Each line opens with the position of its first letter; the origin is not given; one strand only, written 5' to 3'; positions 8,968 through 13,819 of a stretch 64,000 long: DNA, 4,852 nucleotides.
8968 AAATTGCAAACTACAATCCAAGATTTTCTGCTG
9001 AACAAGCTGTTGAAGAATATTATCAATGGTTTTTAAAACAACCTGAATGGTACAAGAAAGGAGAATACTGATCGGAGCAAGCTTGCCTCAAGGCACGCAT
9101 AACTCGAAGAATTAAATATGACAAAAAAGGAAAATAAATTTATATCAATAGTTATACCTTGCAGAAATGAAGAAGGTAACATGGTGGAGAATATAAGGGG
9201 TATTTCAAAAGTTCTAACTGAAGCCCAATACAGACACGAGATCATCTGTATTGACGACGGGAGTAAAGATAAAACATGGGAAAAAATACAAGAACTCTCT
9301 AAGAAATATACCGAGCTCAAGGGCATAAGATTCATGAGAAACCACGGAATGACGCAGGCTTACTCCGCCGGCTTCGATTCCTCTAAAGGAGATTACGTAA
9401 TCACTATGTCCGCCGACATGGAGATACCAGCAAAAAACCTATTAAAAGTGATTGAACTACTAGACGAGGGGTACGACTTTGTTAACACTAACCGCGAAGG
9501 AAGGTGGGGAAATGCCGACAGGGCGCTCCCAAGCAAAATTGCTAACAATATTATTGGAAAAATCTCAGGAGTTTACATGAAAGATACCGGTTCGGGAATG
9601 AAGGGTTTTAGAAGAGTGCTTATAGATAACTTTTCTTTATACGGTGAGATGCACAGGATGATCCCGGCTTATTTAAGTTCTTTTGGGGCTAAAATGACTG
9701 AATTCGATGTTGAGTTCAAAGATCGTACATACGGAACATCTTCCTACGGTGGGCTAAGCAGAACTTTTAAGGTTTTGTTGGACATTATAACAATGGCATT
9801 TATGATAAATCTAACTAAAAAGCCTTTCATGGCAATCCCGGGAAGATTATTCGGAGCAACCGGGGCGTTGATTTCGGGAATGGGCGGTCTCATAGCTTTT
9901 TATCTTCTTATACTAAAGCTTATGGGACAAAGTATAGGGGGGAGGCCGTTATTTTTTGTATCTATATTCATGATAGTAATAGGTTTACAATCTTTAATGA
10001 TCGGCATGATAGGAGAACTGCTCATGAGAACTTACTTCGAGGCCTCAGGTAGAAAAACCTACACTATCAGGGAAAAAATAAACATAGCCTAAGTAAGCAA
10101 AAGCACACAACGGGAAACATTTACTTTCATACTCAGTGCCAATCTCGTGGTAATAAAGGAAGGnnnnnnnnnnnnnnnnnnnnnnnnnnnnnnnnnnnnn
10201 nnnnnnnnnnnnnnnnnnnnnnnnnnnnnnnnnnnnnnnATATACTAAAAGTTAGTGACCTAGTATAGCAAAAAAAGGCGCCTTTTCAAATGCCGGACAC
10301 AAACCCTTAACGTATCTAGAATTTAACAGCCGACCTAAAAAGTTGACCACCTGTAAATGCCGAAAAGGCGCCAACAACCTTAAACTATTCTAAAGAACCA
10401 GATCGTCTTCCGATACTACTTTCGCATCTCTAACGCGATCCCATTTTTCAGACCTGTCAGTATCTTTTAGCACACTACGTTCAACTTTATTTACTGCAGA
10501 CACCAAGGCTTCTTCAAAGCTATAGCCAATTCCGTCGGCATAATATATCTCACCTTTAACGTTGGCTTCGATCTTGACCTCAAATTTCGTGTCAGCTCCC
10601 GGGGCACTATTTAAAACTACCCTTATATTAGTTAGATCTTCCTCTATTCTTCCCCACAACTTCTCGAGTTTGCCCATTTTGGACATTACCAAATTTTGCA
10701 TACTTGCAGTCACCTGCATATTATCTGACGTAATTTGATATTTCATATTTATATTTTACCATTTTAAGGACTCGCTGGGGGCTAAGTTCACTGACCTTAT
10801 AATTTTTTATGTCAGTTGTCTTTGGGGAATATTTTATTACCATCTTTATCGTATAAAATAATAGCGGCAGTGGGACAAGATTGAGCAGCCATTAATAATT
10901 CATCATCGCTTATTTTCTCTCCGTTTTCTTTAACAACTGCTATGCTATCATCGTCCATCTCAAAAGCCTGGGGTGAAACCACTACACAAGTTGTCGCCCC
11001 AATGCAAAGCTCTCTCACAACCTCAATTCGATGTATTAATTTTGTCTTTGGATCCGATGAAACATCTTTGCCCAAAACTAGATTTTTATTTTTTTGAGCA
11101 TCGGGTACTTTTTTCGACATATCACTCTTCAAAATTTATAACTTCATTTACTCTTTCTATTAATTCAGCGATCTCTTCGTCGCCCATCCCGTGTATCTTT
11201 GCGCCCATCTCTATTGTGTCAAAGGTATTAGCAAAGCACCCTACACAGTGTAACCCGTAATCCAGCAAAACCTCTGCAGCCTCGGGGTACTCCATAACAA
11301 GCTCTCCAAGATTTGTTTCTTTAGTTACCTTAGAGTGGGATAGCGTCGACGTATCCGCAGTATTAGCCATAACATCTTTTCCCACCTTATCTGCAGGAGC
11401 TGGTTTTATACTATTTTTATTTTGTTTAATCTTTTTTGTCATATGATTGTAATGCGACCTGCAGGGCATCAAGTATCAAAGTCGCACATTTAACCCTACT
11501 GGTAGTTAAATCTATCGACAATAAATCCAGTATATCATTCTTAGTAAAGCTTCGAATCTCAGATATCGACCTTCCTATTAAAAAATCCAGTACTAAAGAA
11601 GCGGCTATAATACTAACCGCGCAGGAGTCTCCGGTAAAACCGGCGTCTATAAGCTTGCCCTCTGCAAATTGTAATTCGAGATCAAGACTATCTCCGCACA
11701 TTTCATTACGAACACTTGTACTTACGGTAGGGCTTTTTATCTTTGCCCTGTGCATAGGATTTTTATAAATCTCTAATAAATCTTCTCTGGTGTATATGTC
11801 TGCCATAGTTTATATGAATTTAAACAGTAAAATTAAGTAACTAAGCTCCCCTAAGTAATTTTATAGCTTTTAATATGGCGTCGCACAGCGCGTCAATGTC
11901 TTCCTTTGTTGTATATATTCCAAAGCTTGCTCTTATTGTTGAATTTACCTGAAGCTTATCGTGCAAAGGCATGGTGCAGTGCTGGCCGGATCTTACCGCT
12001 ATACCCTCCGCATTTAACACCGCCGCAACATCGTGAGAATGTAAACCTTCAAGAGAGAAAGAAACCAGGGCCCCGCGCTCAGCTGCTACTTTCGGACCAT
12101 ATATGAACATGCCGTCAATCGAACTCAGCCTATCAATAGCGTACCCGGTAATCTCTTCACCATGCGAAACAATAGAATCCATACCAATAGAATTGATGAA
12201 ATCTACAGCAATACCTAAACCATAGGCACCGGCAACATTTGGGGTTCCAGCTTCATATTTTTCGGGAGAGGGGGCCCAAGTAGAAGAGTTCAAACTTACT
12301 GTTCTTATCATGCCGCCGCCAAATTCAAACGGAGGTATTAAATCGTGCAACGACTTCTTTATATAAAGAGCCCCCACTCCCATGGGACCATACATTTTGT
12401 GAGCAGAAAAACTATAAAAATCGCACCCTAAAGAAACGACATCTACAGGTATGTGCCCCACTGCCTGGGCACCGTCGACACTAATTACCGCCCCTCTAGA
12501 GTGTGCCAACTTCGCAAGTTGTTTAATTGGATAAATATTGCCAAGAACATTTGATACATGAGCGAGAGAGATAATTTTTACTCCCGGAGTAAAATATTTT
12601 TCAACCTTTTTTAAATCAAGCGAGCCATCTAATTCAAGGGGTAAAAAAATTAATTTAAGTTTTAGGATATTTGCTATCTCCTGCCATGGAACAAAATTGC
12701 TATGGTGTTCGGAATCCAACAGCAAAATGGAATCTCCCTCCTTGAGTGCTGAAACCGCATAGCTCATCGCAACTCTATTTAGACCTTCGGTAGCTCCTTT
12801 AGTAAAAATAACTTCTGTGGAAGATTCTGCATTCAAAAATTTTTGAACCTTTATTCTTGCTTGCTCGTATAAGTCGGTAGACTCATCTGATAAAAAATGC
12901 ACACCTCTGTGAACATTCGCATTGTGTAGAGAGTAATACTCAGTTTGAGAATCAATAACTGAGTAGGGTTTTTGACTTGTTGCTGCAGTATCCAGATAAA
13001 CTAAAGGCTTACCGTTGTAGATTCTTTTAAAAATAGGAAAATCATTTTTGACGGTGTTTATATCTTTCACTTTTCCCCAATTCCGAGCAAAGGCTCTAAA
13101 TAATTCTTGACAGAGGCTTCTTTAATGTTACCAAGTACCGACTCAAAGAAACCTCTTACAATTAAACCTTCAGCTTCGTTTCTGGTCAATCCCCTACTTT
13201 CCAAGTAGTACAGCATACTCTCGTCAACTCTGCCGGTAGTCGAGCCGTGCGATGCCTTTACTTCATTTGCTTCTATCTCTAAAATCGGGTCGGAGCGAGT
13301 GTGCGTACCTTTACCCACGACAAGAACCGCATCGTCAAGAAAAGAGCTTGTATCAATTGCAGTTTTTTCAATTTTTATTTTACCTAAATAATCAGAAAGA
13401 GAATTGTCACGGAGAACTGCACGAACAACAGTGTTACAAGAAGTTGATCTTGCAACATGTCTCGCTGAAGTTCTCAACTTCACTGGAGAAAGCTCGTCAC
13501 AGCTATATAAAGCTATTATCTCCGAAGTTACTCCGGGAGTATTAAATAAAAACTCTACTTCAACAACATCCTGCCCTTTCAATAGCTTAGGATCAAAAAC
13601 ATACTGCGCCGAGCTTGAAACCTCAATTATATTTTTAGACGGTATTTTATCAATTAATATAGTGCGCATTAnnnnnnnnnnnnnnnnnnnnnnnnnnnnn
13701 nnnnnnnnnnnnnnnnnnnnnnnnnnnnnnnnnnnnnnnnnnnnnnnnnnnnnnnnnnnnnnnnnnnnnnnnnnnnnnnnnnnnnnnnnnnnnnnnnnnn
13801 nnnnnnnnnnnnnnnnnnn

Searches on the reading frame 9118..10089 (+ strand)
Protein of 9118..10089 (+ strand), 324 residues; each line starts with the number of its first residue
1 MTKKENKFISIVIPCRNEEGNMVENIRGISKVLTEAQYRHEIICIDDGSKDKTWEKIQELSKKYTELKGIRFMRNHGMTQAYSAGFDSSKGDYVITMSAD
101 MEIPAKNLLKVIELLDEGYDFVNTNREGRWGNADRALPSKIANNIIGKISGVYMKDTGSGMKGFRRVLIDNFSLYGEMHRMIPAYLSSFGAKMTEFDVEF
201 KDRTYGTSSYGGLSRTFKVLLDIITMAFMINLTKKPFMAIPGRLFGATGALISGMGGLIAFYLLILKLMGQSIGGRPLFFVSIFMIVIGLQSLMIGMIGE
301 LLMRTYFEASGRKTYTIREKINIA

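Call 54: search_protein_families(library=pfam, proteins=[window:9118-10089:+], max_evalue=0.00001)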
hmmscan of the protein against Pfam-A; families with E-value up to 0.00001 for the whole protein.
window:9118-10089:+ (324 aa): 1 family
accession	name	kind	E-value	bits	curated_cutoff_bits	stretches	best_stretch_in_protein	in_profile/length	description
PF00535.33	Glycos_transf_2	-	1.4e-25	90.6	23.3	1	10-139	1-128/168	Glycosyl transferase family 2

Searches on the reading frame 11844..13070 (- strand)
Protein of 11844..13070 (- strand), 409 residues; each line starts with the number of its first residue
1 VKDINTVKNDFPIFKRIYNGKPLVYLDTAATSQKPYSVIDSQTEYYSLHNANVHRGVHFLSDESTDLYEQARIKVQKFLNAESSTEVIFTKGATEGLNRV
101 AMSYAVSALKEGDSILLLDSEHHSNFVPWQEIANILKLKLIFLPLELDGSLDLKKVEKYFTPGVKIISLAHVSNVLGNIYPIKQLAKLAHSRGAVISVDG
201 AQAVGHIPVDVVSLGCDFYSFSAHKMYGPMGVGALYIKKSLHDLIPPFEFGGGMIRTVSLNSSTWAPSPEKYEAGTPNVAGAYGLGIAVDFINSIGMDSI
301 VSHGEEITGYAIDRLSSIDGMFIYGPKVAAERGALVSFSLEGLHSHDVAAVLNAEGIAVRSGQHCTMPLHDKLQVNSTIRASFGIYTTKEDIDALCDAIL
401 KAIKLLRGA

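Call 54: search_protein_families(library=pfam, proteins=[window:11844-13070:-], max_evalue=0.00001)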
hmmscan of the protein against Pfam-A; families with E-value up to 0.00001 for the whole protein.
window:11844-13070:- (409 aa): 2 families
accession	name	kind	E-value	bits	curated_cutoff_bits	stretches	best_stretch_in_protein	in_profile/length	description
PF00266.25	Aminotran_5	-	1.3e-142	475.7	21.5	1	24-395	1-371/371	Aminotransferase class-V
PF00155.27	Aminotran_1_2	-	1.8e-08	34.4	19.7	0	65-208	41-194/361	Aminotransferase class I and II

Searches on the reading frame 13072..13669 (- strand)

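Call 54: search_protein_families(library=pfam, proteins=[window:13072-13669:-], max_evalue=0.00001)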
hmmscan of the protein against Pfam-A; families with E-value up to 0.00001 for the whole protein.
window:13072-13669:- (199 aa): 1 family
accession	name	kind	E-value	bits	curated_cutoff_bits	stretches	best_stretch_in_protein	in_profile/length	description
PF01458.23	SUFBD_core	-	2e-34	119.5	27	1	35-174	93-232/232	SUF system FeS cluster assembly, SufBD core domain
